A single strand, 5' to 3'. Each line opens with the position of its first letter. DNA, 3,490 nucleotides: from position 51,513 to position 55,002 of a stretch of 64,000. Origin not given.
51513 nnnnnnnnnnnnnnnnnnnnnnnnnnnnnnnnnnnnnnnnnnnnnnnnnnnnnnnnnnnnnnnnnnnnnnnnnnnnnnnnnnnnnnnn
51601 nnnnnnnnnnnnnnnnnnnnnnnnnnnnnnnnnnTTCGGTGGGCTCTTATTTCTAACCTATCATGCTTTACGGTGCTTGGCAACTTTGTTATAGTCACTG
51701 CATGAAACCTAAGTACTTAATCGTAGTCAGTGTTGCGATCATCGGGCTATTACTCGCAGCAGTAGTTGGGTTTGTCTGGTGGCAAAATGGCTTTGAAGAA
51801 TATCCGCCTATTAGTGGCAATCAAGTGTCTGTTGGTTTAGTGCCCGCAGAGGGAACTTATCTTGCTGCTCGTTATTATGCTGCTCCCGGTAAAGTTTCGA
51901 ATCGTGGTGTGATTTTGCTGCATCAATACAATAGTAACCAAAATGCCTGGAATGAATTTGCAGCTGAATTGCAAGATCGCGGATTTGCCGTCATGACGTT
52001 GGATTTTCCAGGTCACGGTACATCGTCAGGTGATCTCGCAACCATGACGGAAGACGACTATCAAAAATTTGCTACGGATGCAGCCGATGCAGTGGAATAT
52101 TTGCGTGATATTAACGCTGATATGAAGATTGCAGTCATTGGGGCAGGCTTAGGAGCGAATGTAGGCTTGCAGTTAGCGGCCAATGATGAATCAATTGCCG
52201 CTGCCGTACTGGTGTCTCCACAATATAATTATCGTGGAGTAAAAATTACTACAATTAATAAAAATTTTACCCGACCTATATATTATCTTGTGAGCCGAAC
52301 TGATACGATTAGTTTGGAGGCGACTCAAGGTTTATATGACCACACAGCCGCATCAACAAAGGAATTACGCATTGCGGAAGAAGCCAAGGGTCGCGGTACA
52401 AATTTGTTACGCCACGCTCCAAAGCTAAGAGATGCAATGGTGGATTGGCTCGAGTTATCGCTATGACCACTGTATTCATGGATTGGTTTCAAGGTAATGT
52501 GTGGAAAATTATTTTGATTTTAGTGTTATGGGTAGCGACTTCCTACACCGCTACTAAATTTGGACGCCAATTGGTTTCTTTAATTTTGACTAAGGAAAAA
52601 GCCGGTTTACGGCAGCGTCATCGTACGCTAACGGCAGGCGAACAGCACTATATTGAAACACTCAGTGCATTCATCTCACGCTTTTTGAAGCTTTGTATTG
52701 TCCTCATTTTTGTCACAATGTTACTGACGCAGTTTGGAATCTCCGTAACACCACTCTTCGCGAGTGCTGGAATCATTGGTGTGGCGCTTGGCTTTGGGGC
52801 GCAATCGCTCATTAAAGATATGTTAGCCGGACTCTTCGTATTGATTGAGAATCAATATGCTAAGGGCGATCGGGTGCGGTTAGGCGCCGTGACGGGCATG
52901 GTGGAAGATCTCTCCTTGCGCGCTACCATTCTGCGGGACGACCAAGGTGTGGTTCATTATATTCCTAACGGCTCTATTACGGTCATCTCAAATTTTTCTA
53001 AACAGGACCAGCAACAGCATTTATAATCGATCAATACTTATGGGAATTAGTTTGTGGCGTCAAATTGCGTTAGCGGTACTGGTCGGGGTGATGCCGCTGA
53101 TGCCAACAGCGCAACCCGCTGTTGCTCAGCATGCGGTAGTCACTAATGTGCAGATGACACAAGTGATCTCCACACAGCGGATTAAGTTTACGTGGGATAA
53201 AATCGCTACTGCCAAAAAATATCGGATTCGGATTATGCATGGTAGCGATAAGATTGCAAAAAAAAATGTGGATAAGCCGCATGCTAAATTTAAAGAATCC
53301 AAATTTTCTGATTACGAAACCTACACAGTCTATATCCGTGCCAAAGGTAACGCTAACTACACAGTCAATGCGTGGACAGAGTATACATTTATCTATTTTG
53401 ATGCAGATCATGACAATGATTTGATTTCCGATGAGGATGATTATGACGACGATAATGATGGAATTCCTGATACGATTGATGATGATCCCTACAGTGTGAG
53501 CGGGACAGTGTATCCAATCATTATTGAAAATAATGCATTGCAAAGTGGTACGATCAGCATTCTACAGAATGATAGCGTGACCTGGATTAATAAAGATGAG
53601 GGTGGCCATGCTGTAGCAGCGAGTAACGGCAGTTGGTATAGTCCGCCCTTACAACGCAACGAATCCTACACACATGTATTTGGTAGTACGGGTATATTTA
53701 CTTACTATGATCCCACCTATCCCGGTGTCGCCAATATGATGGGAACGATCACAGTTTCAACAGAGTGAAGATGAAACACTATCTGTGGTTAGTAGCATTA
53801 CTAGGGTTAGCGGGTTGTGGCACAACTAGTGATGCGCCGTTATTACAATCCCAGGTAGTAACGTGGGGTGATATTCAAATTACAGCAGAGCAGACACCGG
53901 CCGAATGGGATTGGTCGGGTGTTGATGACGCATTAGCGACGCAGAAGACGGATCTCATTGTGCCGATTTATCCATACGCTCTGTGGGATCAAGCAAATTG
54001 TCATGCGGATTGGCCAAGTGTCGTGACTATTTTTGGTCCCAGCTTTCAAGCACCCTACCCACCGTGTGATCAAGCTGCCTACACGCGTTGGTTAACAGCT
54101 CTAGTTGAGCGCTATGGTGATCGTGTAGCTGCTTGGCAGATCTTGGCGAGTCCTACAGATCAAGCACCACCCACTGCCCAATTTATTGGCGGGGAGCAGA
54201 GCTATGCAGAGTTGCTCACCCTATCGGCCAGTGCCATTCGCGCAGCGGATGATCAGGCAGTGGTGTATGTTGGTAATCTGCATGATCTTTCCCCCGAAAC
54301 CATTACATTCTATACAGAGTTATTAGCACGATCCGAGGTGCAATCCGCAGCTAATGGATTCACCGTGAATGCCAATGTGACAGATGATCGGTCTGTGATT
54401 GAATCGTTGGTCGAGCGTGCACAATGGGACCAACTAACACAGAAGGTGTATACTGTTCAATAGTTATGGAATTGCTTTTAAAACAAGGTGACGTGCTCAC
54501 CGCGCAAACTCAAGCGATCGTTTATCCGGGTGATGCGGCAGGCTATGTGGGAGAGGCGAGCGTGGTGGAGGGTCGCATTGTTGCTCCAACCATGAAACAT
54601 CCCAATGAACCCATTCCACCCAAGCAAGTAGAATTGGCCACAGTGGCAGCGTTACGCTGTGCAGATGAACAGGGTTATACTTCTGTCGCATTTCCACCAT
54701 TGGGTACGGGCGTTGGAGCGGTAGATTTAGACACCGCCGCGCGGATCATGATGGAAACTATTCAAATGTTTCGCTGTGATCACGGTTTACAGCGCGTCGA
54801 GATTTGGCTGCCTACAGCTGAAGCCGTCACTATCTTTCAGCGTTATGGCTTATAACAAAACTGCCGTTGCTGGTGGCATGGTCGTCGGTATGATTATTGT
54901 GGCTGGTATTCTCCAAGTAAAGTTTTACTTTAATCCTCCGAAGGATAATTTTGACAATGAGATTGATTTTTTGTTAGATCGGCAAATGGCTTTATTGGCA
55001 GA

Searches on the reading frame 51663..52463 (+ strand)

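Call 21: search_protein_families(library=pfam, proteins=[window:51663-52463:+], max_evalue=0.001)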
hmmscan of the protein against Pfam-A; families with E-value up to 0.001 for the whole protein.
window:51663-52463:+ (267 aa): 5 families
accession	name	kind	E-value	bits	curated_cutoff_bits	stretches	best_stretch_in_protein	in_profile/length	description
PF12146.15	Hydrolase_4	-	5.3e-18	65.6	27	1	83-191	7-114/239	Serine aminopeptidase, S33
PF00561.26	Abhydrolase_1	-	8.7e-15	55.5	25.8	1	83-186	3-102/245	alpha/beta hydrolase fold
PF12697.13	Abhydrolase_6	-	1.1e-09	39.7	26.3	1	95-226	13-132/217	Alpha/beta hydrolase family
PF01738.24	DLH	-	5.7e-07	29.8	21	1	71-236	4-177/217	Dienelactone hydrolase family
PF02129.25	Peptidase_S15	-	2.2e-05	24.7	23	1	89-191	28-133/262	X-Pro dipeptidyl-peptidase (S15 family)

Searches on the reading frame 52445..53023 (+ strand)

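Call 21: search_protein_families(library=pfam, proteins=[window:52445-53023:+], max_evalue=0.001)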
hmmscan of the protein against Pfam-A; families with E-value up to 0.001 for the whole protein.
window:52445-53023:+ (193 aa): 2 families
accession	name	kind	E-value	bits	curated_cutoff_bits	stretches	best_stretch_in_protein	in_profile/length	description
PF00924.24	MS_channel_2nd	-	7.3e-18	64.9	20.2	1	122-186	2-68/68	Mechanosensitive ion channel, beta-domain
PF21088.3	MS_channel_1st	-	2.7e-08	34.1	23.1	1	81-120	3-42/42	Mechanosensitive ion channel, transmembrane helices 2/3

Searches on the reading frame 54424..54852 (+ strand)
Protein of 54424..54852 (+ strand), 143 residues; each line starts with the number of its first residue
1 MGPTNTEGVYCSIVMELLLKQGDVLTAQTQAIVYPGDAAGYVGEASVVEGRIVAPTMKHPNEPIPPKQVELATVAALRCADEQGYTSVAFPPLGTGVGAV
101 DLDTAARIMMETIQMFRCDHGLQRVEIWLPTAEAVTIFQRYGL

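Call 23: search_protein_families(library=pfam, proteins=[window:54424-54852:+], max_evalue=0.001)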
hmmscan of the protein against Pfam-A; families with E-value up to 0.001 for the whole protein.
window:54424-54852:+ (143 aa): 1 family
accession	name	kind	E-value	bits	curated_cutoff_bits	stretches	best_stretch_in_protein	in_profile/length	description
PF01661.27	Macro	-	9.7e-11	42.1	22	1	52-109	61-118/118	Macro domain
